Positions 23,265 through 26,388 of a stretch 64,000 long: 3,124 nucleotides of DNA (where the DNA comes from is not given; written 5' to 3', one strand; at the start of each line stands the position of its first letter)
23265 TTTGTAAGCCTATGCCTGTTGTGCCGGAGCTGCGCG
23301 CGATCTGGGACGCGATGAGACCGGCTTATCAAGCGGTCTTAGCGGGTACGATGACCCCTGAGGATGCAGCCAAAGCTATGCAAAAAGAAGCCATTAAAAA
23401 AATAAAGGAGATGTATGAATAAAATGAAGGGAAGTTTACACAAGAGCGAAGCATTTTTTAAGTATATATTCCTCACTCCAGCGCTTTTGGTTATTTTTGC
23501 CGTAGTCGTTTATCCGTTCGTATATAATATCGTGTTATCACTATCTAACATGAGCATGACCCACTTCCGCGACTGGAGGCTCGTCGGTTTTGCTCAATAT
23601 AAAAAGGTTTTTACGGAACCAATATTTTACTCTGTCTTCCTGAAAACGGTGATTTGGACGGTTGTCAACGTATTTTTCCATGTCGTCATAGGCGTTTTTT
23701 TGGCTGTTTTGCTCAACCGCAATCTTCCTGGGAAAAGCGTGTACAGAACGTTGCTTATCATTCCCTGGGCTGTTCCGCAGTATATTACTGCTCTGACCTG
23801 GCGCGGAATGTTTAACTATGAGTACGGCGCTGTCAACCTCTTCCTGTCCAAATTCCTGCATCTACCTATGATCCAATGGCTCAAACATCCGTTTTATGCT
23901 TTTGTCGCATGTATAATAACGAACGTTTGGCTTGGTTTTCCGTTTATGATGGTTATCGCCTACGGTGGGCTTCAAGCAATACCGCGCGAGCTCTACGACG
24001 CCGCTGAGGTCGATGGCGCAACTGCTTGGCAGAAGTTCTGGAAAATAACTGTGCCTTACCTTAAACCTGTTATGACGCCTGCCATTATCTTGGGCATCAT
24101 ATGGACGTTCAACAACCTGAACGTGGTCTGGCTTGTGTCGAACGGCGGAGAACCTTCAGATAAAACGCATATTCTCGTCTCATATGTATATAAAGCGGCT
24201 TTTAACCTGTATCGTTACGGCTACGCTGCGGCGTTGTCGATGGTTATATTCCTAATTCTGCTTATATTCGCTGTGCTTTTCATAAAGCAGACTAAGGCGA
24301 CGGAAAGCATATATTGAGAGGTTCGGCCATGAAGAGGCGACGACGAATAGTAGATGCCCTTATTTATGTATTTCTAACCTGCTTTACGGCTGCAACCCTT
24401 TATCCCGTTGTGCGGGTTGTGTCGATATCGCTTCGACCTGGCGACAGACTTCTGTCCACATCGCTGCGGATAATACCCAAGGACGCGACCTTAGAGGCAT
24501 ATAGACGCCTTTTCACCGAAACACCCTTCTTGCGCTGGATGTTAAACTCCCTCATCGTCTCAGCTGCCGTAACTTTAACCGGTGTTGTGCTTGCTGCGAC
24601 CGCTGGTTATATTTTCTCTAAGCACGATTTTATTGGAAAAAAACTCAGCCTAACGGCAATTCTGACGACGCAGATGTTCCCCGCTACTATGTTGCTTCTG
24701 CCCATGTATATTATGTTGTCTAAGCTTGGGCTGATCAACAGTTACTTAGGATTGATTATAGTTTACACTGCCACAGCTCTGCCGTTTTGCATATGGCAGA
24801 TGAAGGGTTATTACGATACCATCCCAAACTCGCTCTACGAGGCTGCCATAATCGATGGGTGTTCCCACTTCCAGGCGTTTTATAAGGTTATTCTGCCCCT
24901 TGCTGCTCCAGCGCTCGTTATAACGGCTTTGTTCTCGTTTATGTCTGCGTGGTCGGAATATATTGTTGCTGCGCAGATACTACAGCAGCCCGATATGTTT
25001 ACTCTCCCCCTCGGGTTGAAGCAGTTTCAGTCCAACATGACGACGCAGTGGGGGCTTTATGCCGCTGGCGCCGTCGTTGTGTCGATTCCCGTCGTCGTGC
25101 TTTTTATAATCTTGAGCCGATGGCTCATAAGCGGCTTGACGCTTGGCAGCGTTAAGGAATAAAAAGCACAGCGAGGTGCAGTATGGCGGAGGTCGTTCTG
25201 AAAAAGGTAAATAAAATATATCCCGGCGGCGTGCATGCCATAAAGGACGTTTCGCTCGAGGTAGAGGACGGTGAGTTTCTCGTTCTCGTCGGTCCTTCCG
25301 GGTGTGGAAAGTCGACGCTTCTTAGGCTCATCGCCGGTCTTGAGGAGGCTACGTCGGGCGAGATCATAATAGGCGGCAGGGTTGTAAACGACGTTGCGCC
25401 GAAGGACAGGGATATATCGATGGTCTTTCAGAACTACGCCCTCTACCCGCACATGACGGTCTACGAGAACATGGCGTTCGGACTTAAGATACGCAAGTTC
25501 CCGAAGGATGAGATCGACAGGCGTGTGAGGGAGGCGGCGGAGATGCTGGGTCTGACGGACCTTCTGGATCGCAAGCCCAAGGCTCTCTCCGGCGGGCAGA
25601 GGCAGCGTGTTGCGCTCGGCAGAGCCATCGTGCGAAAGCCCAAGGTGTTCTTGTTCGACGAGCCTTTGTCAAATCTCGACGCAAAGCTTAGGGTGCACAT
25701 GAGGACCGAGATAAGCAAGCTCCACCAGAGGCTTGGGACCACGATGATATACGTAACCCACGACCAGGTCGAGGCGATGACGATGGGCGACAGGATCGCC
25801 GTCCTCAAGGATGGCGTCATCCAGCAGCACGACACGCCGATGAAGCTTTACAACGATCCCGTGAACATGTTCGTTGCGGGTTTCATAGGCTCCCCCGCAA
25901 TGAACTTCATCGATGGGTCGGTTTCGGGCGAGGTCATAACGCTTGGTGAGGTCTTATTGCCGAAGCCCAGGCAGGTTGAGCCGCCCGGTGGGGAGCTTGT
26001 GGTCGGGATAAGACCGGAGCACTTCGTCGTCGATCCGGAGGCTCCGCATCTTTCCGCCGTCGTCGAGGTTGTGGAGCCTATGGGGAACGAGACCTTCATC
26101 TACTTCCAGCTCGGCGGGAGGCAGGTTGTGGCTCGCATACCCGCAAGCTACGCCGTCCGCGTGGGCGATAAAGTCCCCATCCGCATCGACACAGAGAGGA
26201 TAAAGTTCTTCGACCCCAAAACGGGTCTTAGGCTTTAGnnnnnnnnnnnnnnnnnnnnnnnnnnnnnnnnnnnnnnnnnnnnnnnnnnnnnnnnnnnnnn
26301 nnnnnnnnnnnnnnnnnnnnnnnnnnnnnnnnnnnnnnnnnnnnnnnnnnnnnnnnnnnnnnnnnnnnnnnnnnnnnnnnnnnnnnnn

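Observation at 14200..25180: AT-rich island encoding an alpha-glucan capture and import system of unusual composition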

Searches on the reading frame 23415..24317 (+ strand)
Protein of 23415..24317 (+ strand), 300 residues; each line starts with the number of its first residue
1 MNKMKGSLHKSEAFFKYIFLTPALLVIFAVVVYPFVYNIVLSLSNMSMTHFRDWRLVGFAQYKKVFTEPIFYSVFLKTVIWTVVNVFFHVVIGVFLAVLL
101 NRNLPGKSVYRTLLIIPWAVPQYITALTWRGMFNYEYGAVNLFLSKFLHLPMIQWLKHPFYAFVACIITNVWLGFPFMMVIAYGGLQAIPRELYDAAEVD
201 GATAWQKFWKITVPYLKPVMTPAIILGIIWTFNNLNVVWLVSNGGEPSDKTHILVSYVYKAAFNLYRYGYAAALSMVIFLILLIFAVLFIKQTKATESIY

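Call 5: search_protein_families(library=pfam, proteins=[window:23415-24317:+], max_evalue=0.01)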
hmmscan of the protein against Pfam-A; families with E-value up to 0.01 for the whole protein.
window:23415-24317:+ (300 aa): 1 family
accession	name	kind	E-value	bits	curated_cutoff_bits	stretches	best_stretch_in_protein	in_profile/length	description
PF00528.27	BPD_transp_1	-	4.7e-20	72.5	26.4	1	90-290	2-174/184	Binding-protein-dependent transport system inner membrane component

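Call 6: search_protein_families(library=ncbifam, proteins=[window:23415-24317:+], max_evalue=0.01)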
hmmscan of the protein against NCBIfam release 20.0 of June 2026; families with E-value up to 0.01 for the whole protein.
window:23415-24317:+ (300 aa): 26 families (the best 25 are shown)
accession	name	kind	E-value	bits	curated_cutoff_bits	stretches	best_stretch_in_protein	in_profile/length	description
NF008232.0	PRK10999.1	equivalog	2.4e-57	194.8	392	1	57-296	265-518/520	maltose ABC transporter permease MalF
NF040931.1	ABC_arch_GlcT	equivalog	1.3e-30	107.1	360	1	25-287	6-265/278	glucose ABC transporter permease GlcT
NF007852.0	PRK10561.1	equivalog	7.1e-26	91.7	335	1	13-290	11-285/295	sn-glycerol-3-phosphate ABC transporter permease UgpA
TIGR00969.1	3a0106s02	subfamily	3.7e-18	66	240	1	36-291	28-266/272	sulfate ABC transporter permease subunit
NF011624.0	PRK15050.1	equivalog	9.3e-16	57.8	247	1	11-287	19-281/297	2-aminoethylphosphonate ABC transporter permease subunit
TIGR03262.1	PhnU2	equivalog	7.6e-15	54.5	593.25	1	29-290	8-255/546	putative 2-aminoethylphosphonate ABC transporter permease subunit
TIGR02139.1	permease_CysT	equivalog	5.5e-14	52.4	246.1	1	55-290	32-255/265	sulfate ABC transporter permease subunit CysT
TIGR01581.1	Mo_ABC_porter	hypoth_equivalog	5.8e-14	52.1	210.3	1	66-261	14-199/225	ABC transporter permease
NF008208.0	PRK10971.1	equivalog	8.2e-14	51.7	415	1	27-287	24-263/277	sulfate/thiosulfate ABC transporter permease CysT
TIGR02140.1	permease_CysW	equivalog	2.6e-12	46.8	329.1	1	37-291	12-258/261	sulfate ABC transporter permease subunit CysW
TIGR02141.1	modB_ABC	equivalog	4.8e-12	45.9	182.6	1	79-290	4-201/208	molybdate ABC transporter permease subunit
NF007044.0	PRK09497.1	equivalog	3.4e-11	43.1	348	1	22-293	16-275/285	spermidine/putrescine ABC transporter permease PotB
NF043074.1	MMSYN1_0196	equivalog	6e-10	38.9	350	1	19-291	13-259/277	spermidine/putrescine ABC transporter permease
TIGR03226.1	PhnU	equivalog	7.8e-09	35.4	283.45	1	20-286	40-298/311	2-aminoethylphosphonate ABC transporter permease subunit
NF006939.0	PRK09421.1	equivalog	4e-08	32.9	262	1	73-233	11-159/230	molybdate ABC transporter permease subunit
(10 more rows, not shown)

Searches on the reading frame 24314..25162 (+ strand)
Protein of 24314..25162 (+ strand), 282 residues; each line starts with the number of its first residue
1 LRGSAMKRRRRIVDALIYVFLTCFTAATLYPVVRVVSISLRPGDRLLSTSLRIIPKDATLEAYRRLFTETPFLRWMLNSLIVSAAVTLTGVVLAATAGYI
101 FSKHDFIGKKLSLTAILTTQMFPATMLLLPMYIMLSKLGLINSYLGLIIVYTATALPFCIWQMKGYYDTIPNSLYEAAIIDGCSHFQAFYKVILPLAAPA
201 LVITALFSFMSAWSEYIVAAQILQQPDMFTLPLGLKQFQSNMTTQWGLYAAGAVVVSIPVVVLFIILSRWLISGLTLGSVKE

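Call 5: search_protein_families(library=pfam, proteins=[window:24314-25162:+], max_evalue=0.01)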
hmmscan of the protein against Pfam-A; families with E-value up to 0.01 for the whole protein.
window:24314-25162:+ (282 aa): 1 family
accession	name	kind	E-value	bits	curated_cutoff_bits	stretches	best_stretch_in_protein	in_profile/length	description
PF00528.27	BPD_transp_1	-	6.1e-22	78.7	26.4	1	90-271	1-178/184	Binding-protein-dependent transport system inner membrane component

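Call 6: search_protein_families(library=ncbifam, proteins=[window:24314-25162:+], max_evalue=0.01)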
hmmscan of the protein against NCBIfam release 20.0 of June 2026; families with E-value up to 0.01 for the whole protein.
window:24314-25162:+ (282 aa): 28 families (the best 25 are shown)
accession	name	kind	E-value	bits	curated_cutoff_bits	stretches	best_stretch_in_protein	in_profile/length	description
NF008231.0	PRK10998.1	equivalog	7.4e-56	189.9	261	1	12-282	11-296/296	maltose ABC transporter permease MalG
NF040932.1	ABC_arch_GlcU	equivalog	5.4e-34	118.1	340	1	15-277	3-267/272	glucose ABC transporter permease GlcU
NF008210.0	PRK10973.1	equivalog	1e-24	87.7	297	1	15-275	10-276/281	sn-glycerol-3-phosphate ABC transporter permease UgpE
NF007047.0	PRK09500.1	equivalog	2.3e-13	50.4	326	1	55-269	39-249/257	spermidine/putrescine ABC transporter permease PotC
NF040839.1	tungstate_WtpB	equivalog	1.3e-12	47.9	340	1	67-272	37-248/251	tungstate ABC transporter permease WtpB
NF011624.0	PRK15050.1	equivalog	3.5e-11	42.7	247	2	146-265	163-280/297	2-aminoethylphosphonate ABC transporter permease subunit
TIGR00969.1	3a0106s02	subfamily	3.7e-11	43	240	1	60-266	47-266/272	sulfate ABC transporter permease subunit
NF007044.0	PRK09497.1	equivalog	5.7e-09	35.8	348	1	11-264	6-268/285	spermidine/putrescine ABC transporter permease PotB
TIGR01581.1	Mo_ABC_porter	hypoth_equivalog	7.7e-09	35.4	210.3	1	76-216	23-175/225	ABC transporter permease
TIGR02141.1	modB_ABC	equivalog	8.1e-09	35.4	182.6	1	79-264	3-202/208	molybdate ABC transporter permease subunit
TIGR02139.1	permease_CysT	equivalog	8e-08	32.2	246.1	1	56-264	32-253/265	sulfate ABC transporter permease subunit CysT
NF008208.0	PRK10971.1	equivalog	8.6e-08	32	415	1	137-217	133-213/277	sulfate/thiosulfate ABC transporter permease CysT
NF043074.1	MMSYN1_0196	equivalog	5.9e-07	29.1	350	1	48-267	39-259/277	spermidine/putrescine ABC transporter permease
NF008232.0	PRK10999.1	equivalog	7.8e-07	28.2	392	1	147-218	378-449/520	maltose ABC transporter permease MalF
NF006939.0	PRK09421.1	equivalog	1.6e-06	27.7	262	1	76-272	12-221/230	molybdate ABC transporter permease subunit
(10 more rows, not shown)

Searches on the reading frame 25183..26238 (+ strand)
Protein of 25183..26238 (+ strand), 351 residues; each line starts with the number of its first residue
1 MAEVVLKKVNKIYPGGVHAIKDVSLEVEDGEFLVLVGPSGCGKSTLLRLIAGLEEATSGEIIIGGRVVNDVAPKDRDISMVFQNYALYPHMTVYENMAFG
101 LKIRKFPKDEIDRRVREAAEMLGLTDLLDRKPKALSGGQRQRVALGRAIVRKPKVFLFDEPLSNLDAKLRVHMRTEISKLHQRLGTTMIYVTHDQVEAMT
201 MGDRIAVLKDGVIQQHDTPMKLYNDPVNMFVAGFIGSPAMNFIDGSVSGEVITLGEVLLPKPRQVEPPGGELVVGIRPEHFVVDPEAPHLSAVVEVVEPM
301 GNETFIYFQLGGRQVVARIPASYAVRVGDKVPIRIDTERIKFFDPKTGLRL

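Call 16: list_cluster_members(proteins=[P0001, window:25183-26238:+, window:19591-22167:+, window:15404-16849:+, window:11361-14540:+])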
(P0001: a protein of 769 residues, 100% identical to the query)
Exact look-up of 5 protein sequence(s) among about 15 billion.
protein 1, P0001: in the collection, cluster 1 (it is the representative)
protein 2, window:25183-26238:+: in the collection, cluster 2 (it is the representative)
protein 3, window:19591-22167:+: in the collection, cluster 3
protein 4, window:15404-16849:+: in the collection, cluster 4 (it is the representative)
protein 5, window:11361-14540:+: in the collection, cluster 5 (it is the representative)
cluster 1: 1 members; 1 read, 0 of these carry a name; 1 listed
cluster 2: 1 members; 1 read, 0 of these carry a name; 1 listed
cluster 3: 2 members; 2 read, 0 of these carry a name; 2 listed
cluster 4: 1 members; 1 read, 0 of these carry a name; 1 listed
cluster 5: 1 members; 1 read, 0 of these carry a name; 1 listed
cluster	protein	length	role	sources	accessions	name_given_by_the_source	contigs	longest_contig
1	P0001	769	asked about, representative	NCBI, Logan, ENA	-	-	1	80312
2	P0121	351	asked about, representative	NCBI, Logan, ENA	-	-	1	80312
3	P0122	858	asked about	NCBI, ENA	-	-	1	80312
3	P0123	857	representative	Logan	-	-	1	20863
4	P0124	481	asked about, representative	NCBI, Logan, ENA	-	-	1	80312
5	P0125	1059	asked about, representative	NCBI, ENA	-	-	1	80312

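Call 25: search_protein_families(library=pfam, proteins=[window:25183-26238:+], max_evalue=0.001)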
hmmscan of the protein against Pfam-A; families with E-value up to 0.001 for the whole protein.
window:25183-26238:+ (351 aa): 11 families
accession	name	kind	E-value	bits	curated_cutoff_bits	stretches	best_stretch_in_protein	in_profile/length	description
PF00005.33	ABC_tran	-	3.6e-38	131.7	25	1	21-162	2-136/137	ABC transporter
PF17912.7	OB_MalK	-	1.4e-11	45.6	27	1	236-281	1-53/53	MalK OB fold domain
PF08402.16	TOBE_2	-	4.5e-11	43.1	21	1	274-340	1-73/76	TOBE domain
PF13304.12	AAA_21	-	3.2e-07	31.2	27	0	32-53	1-22/304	AAA domain, putative AbiEii toxin, Type IV TA system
PF03459.23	TOBE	-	3.3e-06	27.7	22.3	1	290-341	7-63/64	TOBE domain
PF02463.25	SMC_N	-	6.4e-05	22.9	40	1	30-208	24-214/220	RecF/RecN/SMC N terminal domain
PF03215.21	Rad17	-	0.00024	21.5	23.8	1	19-96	34-111/186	Rad17 P-loop domain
PF20703.3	nSTAND1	-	0.00025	21.2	27.1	1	15-58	18-59/379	Novel STAND NTPase 1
PF17850.7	CysA_C_terminal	-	0.00028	21.8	29.7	1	241-282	1-42/43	CysA C-terminal regulatory domain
PF03193.22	RsgA_GTPase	-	0.00036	20.8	30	1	21-61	98-137/174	RsgA GTPase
PF13401.12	AAA_22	-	0.0009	20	27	0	30-74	5-33/130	AAA domain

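Call 48: find_encoding_contigs(protein=window:25183-26238:+, flank=10000, max_places=6)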
Protein window:25183-26238:+ (351 aa): no gene with exactly this product is on record in the collection.

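Call 69: search_protein_families(library=ncbifam, proteins=[window:25183-26238:+], max_evalue=0.01)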
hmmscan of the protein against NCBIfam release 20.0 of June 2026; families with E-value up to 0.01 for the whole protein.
window:25183-26238:+ (351 aa): 190 families (the best 25 are shown)
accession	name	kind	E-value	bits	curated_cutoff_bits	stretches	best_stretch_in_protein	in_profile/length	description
NF008653.0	PRK11650.1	subfamily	6.3e-151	502.4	432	1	1-350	1-354/357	sn-glycerol-3-phosphate ABC transporter ATP-binding protein UgpC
NF008233.0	PRK11000.1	equivalog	2.9e-129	431.1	568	1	1-344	1-354/369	maltose/maltodextrin ABC transporter ATP-binding protein MalK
NF040933.2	ABC_arch_GlcV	equivalog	7e-101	337.6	450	1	3-343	2-357/357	glucose ABC transporter ATP-binding protein GlcV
NF006987.0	PRK09452.1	equivalog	1.1e-100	337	482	1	4-248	18-259/378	spermidine/putrescine ABC transporter ATP-binding protein PotA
TIGR03265.1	PhnT2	equivalog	1e-99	334.2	457.7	1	5-343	6-352/353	putative 2-aminoethylphosphonate ABC transporter ATP-binding protein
TIGR01187.1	potA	subfamily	5.1e-93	311.7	355.6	1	35-284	1-255/325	polyamine ABC transporter ATP-binding protein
NF043075.1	MMSYN1_0197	equivalog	1.3e-92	310.3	550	1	5-341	4-337/341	spermidine/putrescine ABC transporter ATP-binding protein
NF008513.0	PRK11432.1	equivalog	4.2e-90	302.2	496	1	4-326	7-330/351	ferric ABC transporter ATP-binding protein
NF040840.2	tungstate_WtpC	equivalog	1.4e-84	284.3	440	1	19-293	15-288/347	tungstate ABC transporter ATP-binding protein WtpC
TIGR03258.1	PhnT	equivalog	1e-83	281.4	499.15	1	4-338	9-352/359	2-aminoethylphosphonate ABC transport system ATP-binding subunit PhnT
TIGR00968.1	3a0106s01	subfamily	1.3e-81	273.6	342.75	1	6-237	3-233/237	sulfate ABC transporter ATP-binding protein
NF008621.0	PRK11607.1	equivalog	2.2e-77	260.4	613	1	8-246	24-259/377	putrescine ABC transporter ATP-binding subunit PotG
NF008105.0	PRK10851.1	equivalog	2.1e-72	243.9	502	1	6-263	5-263/362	sulfate/thiosulfate ABC transporter ATP-binding protein CysA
TIGR01186.1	proV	subfamily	1.7e-67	228.1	326.6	1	15-237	4-232/363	betaine/proline/choline family ABC transporter ATP-binding protein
TIGR03415.1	ABC_choXWV_ATP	equivalog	1.8e-58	198.3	483.75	1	15-236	35-266/382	choline ABC transporter ATP-binding protein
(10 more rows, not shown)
